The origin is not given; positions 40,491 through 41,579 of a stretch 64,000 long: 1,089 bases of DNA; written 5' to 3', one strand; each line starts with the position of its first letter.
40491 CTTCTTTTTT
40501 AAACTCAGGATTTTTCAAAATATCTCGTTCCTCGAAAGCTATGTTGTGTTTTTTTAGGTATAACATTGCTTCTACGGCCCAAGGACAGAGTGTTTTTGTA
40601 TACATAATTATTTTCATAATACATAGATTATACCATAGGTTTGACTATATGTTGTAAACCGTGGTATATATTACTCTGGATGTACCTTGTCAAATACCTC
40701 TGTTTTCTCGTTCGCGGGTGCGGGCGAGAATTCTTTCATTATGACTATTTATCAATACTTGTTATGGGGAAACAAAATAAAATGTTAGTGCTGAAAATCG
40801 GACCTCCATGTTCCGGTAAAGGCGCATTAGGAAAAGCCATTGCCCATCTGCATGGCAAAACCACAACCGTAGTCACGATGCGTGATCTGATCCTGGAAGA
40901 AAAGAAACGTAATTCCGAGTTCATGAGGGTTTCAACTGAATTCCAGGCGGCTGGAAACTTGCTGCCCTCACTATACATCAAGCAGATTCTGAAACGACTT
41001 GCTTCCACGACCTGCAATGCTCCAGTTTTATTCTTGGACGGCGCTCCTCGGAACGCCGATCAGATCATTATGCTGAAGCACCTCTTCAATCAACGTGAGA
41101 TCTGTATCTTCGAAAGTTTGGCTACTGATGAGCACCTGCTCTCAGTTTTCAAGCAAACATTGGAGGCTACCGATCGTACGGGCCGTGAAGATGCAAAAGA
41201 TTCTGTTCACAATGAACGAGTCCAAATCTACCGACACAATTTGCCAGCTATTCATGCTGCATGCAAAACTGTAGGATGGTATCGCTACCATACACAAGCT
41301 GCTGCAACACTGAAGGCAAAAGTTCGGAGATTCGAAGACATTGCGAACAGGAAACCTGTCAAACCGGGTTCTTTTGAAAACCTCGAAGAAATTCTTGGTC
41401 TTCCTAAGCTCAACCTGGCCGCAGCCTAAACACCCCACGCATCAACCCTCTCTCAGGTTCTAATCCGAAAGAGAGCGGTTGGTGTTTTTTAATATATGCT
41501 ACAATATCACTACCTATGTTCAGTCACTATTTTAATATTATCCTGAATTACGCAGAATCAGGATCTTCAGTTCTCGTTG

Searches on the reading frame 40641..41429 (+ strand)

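Call 10: search_protein_families(library=pfam, proteins=[window:40641-41429:+], max_evalue=0.01)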
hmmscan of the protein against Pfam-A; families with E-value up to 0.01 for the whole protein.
window:40641-41429:+ (262 aa): 2 families
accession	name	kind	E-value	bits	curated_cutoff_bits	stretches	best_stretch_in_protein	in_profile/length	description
PF00406.28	ADK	-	2.1e-08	34.9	26.8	1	53-199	2-137/151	Adenylate kinase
PF13207.12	AAA_17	-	8.7e-05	23.3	27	1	53-184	1-129/136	AAA domain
